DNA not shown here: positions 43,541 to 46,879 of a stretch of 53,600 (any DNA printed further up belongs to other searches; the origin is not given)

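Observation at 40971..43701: Two Schlafen-core (AlbA_2) genes embedded between mod and res: a possible PrrC-like second line of defence guarded by the R-M enzyme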

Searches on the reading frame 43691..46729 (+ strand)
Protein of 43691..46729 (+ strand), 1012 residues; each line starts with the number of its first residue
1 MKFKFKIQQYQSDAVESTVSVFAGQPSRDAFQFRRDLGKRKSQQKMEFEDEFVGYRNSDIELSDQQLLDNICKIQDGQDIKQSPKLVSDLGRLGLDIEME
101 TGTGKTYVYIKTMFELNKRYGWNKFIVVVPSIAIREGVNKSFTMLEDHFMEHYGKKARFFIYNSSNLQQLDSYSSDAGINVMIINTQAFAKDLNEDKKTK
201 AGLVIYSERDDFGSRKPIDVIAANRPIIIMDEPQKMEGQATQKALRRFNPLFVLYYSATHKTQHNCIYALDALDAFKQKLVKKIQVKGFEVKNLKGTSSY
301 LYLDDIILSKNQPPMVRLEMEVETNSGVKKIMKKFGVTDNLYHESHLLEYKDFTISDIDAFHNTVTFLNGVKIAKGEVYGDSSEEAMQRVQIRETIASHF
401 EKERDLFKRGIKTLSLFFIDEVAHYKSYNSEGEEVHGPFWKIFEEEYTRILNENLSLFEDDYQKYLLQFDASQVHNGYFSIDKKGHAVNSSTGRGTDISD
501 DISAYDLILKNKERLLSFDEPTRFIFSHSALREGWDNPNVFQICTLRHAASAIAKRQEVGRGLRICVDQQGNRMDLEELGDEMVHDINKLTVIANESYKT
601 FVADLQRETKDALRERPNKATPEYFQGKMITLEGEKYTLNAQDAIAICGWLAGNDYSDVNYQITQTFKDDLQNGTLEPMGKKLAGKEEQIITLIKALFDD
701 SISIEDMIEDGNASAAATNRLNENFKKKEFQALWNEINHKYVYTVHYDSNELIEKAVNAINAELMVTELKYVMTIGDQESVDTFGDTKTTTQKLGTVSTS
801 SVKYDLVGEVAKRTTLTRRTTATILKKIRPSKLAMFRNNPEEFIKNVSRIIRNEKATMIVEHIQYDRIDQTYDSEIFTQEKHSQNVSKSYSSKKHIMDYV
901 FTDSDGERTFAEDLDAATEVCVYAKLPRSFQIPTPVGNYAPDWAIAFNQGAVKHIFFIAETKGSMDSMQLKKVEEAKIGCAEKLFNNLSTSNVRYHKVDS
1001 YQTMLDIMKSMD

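Call 3: search_protein_families(library=pfam, proteins=[window:43691-46729:+], max_evalue=0.01)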
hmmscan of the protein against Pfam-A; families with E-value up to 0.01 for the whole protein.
window:43691-46729:+ (1012 aa): 3 families
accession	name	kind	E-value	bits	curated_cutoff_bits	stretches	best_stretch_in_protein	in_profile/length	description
PF19778.5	RE_endonuc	-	2.9e-31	107.9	23.4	1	893-999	1-106/108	Endonuclease domain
PF04851.21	ResIII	-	6.9e-15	55.8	22.5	1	94-260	26-162/164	Type III restriction enzyme, res subunit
PF00270.35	DEAD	-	3.7e-08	33.7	26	1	97-218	19-135/167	DEAD/DEAH box helicase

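Call 4: search_protein_families(library=padloc, proteins=[window:43691-46729:+], max_evalue=0.01)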
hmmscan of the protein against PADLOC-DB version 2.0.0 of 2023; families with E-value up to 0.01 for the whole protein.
window:43691-46729:+ (1012 aa): 5 families
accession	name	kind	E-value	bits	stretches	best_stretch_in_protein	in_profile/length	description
PDLC03647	REase_III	-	3.6e-296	983.4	1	1-1008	1-986/989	Type III restriction enzyme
PDLC03649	REase_III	-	1.4e-98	329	1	54-1010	37-969/973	Type III restriction enzyme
PDLC03650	REase_III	-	2.5e-09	34.1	1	448-570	304-426/898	Type III restriction enzyme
PDLC03648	REase_III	-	3.4e-09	33.4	1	517-600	306-378/871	Type III restriction enzyme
PDLC03653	REase_III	-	3.6e-08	30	2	513-572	417-476/883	Type III restriction enzyme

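Call 5: search_protein_families(library=ncbifam, proteins=[window:43691-46729:+], max_evalue=0.01)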
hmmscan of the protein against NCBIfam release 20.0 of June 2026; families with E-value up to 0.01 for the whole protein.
window:43691-46729:+ (1012 aa): 3 families
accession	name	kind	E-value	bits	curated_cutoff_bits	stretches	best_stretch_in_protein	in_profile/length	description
NF012027.0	PRK15483.1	equivalog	7.7e-113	378.3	564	1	1-1010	1-981/986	type III restriction-modification system endonuclease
NF046055.1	restr_BPTD_3080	equivalog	1e-09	36.9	800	1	818-976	779-935/970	BPTD_3080 family restriction endonuclease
TIGR04095.1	dnd_restrict_1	equivalog_domain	0.00032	19.8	600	1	97-217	29-150/451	DNA phosphorothioation system restriction enzyme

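Call 29: find_related_loci(query=A3, collection=genome_contigs, flank=10000)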
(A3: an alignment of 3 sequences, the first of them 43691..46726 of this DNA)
Query A3 (1012 aa) in genome_contigs; peptide patterns used: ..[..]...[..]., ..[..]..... (x = any residue, [..] = any of these).
599 stretches matched a pattern (row limit reached: there are more); 573 encode a relative of the query (tblastn E <= 1e-3); the best 80 are kept; 80 distinct loci.
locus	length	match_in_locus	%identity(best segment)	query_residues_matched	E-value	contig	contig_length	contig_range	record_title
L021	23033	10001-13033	95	1-1012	0e+0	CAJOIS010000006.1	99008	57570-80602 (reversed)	uncultured Bacteroidales bacterium isolate Red_deer_4_mag_37 genome assembly, contig: scaffold_497, whole genome shotgun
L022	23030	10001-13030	82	1-1012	0e+0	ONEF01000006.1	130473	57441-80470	uncultured Bacteroidales bacterium isolate RUG234 genome assembly, contig: scaffold_97, whole genome shotgun sequence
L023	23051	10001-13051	73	1-1012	0e+0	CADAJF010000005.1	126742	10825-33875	MAG: uncultured Bacteroidia bacterium isolate RUG13346 genome assembly, contig: RUG13346_asm_5, whole genome shotgun seq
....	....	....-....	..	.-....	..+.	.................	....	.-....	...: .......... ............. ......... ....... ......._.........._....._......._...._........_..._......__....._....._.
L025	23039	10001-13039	68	1-1009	0e+0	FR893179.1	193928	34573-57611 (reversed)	Alistipes sp. CAG:435 genomic scaffold, scf218, whole genome shotgun sequence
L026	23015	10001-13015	68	1-1008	0e+0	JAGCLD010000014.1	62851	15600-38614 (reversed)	MAG: Paludibacteraceae bacterium isolate RGIG9891 Yak_Rectum-4__c267427, whole genome shotgun sequence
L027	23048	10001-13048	69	1-1012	0e+0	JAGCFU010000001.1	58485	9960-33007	MAG: Bacteroidales bacterium isolate RGIG9752 Yak_Omasum-4__c7, whole genome shotgun sequence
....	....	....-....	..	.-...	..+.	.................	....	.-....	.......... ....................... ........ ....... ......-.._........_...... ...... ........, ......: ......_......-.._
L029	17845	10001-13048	68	1-1012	0e+0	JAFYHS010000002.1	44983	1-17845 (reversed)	MAG: Bacteroidales bacterium isolate RGIG7101 Water_buffalos_Abomasum-1__c4, whole genome shotgun sequence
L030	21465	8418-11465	68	1-1012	0e+0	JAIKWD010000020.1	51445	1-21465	MAG: Bacteroidales bacterium isolate RUI419 k141_4593705_flag=1_multi=20.5516_len=51445, whole genome shotgun sequence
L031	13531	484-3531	68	1-1012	0e+0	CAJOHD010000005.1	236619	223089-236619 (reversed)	uncultured Bacteroidales bacterium isolate Red_deer_4_mag_10 genome assembly, contig: scaffold_29, whole genome shotgun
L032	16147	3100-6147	68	1-1012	0e+0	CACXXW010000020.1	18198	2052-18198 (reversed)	MAG: uncultured Bacteroidia bacterium isolate RUG11691 genome assembly, contig: RUG11691_asm_20, whole genome shotgun se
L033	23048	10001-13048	67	1-1012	0e+0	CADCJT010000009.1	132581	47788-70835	MAG: uncultured Bacteroidia bacterium isolate RUG14714 genome assembly, contig: RUG14714_asm_9, whole genome shotgun seq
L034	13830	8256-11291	67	1-1011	0e+0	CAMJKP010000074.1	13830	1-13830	MAG: uncultured Prevotellaceae bacterium isolate SRR12081293_bin.68_metaWRAP_v1.3_MAG genome assembly, contig: ERZ122897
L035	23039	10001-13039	66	1-1011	0e+0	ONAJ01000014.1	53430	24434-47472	uncultured Prevotella sp. isolate RUG124 genome assembly, contig: scaffold_243, whole genome shotgun sequence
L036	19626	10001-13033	66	1-1008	0e+0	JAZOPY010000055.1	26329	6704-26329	MAG: Candidatus Cryptobacteroides sp. isolate T1900045570_YK20190264.MAGScoT_cleanbin_000039 SGB_7973_k141_1915778, whol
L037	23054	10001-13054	66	1-1011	0e+0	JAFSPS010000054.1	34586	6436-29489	MAG: Bacteroidales bacterium isolate RGIG3361 Goat_Reticulum.Co__c2346143, whole genome shotgun sequence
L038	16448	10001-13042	67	1-1012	0e+0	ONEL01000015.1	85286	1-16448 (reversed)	uncultured Prevotellaceae bacterium isolate RUG228 genome assembly, contig: scaffold_481, whole genome shotgun sequence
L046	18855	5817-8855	67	1-1011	0e+0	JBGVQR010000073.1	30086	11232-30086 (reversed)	MAG: Candidatus Limimorpha sp. isolate fecal_MAG_16 fecal_MAG_16_contig_0074, whole genome shotgun sequence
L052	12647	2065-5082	62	1-1008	0e+0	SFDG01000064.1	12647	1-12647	MAG: Phocaeicola plebeius isolate W0P21.021 Contig2776, whole genome shotgun sequence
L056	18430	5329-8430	60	1-1008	0e+0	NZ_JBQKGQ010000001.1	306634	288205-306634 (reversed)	Agathobacter sp. LCP21S3_B2 contig00001, whole genome shotgun sequence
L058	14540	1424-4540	59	1-1011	0e+0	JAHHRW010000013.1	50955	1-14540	MAG: Oscillospiraceae bacterium isolate MAG040 MAG040_13, whole genome shotgun sequence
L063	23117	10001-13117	59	1-1011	0e+0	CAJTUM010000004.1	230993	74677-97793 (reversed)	MAG TPA_asm: uncultured Eubacteriales bacterium isolate MGBC109914 genome assembly, contig: MGBC109914.4, whole genome s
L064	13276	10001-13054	60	1-1010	0e+0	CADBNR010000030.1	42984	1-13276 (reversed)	MAG: uncultured Bacteroidales bacterium isolate RUG14134 genome assembly, contig: RUG14134_asm_30, whole genome shotgun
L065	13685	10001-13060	61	1-1011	0e+0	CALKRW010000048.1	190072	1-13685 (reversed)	MAG TPA_asm: uncultured Porphyromonadaceae bacterium isolate ERR1995254_bin.95_CONCOCT_v1.1_MAG genome assembly, contig:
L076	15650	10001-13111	59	1-1011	0e+0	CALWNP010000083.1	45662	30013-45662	MAG: uncultured Gemmiger sp. isolate BRZ_II__bin19 genome assembly, contig: BRZ_II__NODE_1037_length_45662_cov_11.142306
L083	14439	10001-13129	58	1-1011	0e+0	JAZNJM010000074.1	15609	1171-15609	MAG: Eubacteriales bacterium isolate T1900044680_TS20190146.MAGScoT_cleanbin_000010 SGB_1678_k141_1556778, whole genome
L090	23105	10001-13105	58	1-1011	0e+0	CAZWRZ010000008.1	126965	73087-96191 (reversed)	MAG TPA_asm: uncultured Ruminiclostridium sp. isolate SRP199465_co1_713 genome assembly, contig: NODE_158_length_126965_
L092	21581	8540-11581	60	1-1012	0e+0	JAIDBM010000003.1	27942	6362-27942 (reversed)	MAG: Muribaculaceae bacterium isolate SC0305_S6_9 SC0305_S6_9_contig_3, whole genome shotgun sequence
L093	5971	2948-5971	60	1-981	0e+0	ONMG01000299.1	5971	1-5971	uncultured Prevotella sp. isolate RUG430 genome assembly, contig: k87_47535911, whole genome shotgun sequence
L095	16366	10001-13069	59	7-1010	0e+0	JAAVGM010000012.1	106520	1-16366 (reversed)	MAG: Bacteroidales bacterium isolate Mgla_MAG_7-bin_23 c_000000037274, whole genome shotgun sequence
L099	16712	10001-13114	57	1-1011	0e+0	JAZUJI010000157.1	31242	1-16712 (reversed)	MAG: Acutalibacteraceae bacterium isolate T1900045256_TH20190026.MAGScoT_cleanbin_000010 SGB_5793_k141_132928, whole gen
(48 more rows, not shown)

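Call 34: search_protein_families(library=pfam, proteins=[L037:8997-10001:+, L083:9583-10008:+, L065:9397-10044:+, L093:2116-2955:+, L033:8052-10001:+, L063:8706-10001:+, L058:822-1418:+, L076:9282-10001:+, L092:7479-8537:+], max_evalue=0.001)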
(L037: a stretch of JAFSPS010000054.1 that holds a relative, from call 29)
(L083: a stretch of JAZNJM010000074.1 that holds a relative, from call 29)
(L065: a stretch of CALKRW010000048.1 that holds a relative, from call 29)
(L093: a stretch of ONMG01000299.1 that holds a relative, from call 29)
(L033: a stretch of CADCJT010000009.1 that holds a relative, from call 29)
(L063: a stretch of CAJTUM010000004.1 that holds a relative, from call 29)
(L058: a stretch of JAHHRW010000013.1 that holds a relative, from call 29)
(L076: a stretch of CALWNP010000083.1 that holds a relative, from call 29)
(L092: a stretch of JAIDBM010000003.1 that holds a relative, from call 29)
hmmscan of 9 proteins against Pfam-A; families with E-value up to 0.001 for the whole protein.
L037:8997-10001:+ (335 aa): 1 family
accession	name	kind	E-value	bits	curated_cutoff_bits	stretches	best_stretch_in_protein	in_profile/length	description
PF13310.11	Virulence_RhuM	-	1.2e-105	352.8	33.7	1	63-306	1-248/252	Virulence protein RhuM family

L083:9583-10008:+ (142 aa): 1 family
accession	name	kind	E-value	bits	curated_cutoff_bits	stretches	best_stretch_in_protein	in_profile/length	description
PF05635.17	23S_rRNA_IVP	-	1.1e-30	106.4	33.8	1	13-115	4-105/106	23S rRNA-intervening sequence protein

L065:9397-10044:+ (216 aa): 4 families
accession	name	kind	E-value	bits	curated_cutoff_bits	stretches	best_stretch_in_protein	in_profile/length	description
PF06414.18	Zeta_toxin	-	1.5e-16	60.9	22.3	1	5-168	13-191/199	Zeta toxin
PF13671.12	AAA_33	-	3.4e-08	34.3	27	1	10-134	1-127/143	AAA domain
PF13173.12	AAA_14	-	1.4e-05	25.5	27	1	10-112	4-98/129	AAA domain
PF13238.12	AAA_18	-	2.8e-05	25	29.4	1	11-126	1-112/128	AAA domain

L093:2116-2955:+ (280 aa): 1 family
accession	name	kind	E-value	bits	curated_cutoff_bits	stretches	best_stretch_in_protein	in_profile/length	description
PF14355.11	Abi_C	-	5.5e-23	81.3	24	1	189-270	2-83/83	Abortive infection C-terminus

L033:8052-10001:+ (650 aa): 20 families
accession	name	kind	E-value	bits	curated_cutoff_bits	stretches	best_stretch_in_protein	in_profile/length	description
PF00515.34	TPR_1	-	5.6e-85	276.4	27.8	10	230-263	1-34/34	Tetratricopeptide repeat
PF13414.12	TPR_11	-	6.4e-80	263.1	26.8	10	344-380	6-42/42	TPR repeat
PF13431.12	TPR_17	-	2.4e-65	211.8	24.4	5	355-385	2-32/34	Tetratricopeptide repeat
PF07719.23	TPR_2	-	9.1e-62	200.6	27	3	366-399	1-34/34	Tetratricopeptide repeat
PF13181.12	TPR_8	-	1.6e-59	193.4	25.7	7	366-399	1-34/34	Tetratricopeptide repeat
PF13371.12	TPR_9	-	1.7e-34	118.1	35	3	207-265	6-64/73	Tetratricopeptide repeat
PF13428.12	TPR_14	-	2.1e-32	108.7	23.5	0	337-373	6-42/44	Tetratricopeptide repeat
PF13432.12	TPR_16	-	2.3e-32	111.5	32.7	2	242-298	9-65/65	Tetratricopeptide repeat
PF13424.12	TPR_12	-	1.1e-26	93.2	30.1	3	298-361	3-67/77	Tetratricopeptide repeat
PF01239.28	PPTA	-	3.5e-25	86.5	29.5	0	521-545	4-28/32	Protein prenyltransferase alpha subunit repeat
PF13374.12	TPR_10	-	2.4e-21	75.5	27.5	0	366-395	2-31/42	Tetratricopeptide repeat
PF14559.12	TPR_19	-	7.9e-19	68.2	25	0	345-403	4-61/68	Tetratricopeptide repeat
PF13174.12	TPR_6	-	2.2e-16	59.7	26.3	0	232-262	2-32/33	Tetratricopeptide repeat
PF12569.14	NatA_aux_su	-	3.1e-13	49.9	33.3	1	344-399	204-259/515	N-terminal acetyltransferase A, auxiliary subunit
PF13429.12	TPR_15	-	9.7e-10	38.8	26.2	0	500-548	144-190/280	Tetratricopeptide repeat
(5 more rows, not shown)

L063:8706-10001:+ (432 aa): 2 families
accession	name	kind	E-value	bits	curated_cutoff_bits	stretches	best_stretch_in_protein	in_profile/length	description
PF18860.6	AbiJ_NTD3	-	7.1e-53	178.9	32.5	1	4-158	2-143/167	AbiJ N-terminal domain 3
PF18863.6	AbiJ_NTD4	-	1.2e-11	45.7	34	1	163-294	2-135/152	AbiJ N-terminal domain 4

L058:822-1418:+ (199 aa): 0 families

L076:9282-10001:+ (240 aa): 0 families

L092:7479-8537:+ (353 aa): 2 families
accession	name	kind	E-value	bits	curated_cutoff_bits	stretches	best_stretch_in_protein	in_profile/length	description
PF06250.17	YhcG_C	-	6e-53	179.3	32.5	1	184-337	2-155/157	YhcG PDDEXK nuclease domain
PF17761.7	DUF1016_N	-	3.7e-35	121.4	32.8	1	18-155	1-137/137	DUF1016 N-terminal domain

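Call 35: search_protein_families(library=pfam, proteins=[L030:4878-6647:+, L046:4648-5805:+, L090:8869-9855:+, L026:9011-9994:+, L034:7223-8173:+, L099:9099-9950:+, L095:9375-9983:+, L034:6622-7209:+, L038:7845-8279:+, L052:1662-2003:+], max_evalue=0.001)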
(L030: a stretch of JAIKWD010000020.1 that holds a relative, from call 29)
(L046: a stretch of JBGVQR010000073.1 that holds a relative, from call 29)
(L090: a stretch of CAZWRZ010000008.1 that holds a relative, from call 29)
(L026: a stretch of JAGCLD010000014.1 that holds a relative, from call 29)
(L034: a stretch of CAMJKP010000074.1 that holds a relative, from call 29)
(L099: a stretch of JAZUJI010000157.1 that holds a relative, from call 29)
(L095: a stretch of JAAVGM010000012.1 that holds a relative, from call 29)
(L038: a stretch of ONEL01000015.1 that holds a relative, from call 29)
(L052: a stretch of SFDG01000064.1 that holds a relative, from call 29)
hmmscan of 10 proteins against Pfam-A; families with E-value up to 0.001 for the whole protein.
L030:4878-6647:+ (590 aa): 3 families
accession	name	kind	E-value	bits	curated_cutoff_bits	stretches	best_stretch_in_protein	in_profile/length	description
PF18476.7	PIN_8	-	7.9e-32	111.4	26.1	1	29-244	2-220/227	PIN like domain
PF16289.11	PIN_12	-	5.7e-13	50.1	32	1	29-233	1-170/172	PIN domain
PF13638.12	PIN_4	-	0.00068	20.4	21.9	0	31-100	3-58/132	PIN domain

L046:4648-5805:+ (386 aa): 3 families
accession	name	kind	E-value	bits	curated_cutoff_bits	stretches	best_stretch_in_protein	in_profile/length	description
PF00805.28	Pentapeptide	-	2.5e-10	40.1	20.2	1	170-200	1-31/40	Pentapeptide repeats (8 copies)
PF13599.13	Pentapeptide_4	-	6.7e-07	29.7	38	1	131-197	12-78/78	Pentapeptide repeat region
PF13576.12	Pentapeptide_3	-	0.0002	21.9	27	1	165-199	4-40/48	Pentapeptide repeats (9 copies)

L090:8869-9855:+ (329 aa): 2 families
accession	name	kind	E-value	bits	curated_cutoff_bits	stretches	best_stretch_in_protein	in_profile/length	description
PF12358.13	DUF3644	-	1.6e-59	201.1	27.6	1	6-177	1-179/183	Domain of unknown function (DUF3644)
PF18740.7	EC042_2821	-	1e-27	96.9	24.9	1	227-314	1-97/97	EC042_2821-like Restriction Endonuclease-like domain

L026:9011-9994:+ (328 aa): 1 family
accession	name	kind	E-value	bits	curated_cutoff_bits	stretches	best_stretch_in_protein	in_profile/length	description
PF11185.13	DUF2971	-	3.1e-13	51.3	22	1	93-165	1-89/89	Protein of unknown function (DUF2971)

L034:7223-8173:+ (317 aa): 1 family
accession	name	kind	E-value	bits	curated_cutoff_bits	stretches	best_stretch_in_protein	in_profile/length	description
PF16162.10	KwaB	-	1.1e-23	84.7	26.3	1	116-305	4-186/186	Kiwa protein KwaB-like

L099:9099-9950:+ (284 aa): 1 family
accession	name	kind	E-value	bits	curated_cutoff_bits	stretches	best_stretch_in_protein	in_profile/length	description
PF11185.13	DUF2971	-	1.9e-06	29.6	22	1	72-191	1-89/89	Protein of unknown function (DUF2971)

L095:9375-9983:+ (203 aa): 0 families

L034:6622-7209:+ (196 aa): 0 families

L038:7845-8279:+ (145 aa): 0 families

L052:1662-2003:+ (114 aa): 1 family
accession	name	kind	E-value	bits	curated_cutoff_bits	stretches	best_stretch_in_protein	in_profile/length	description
PF01934.22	HepT-like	-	1.4e-22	80.1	23.5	1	14-108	1-118/120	Ribonuclease HepT-like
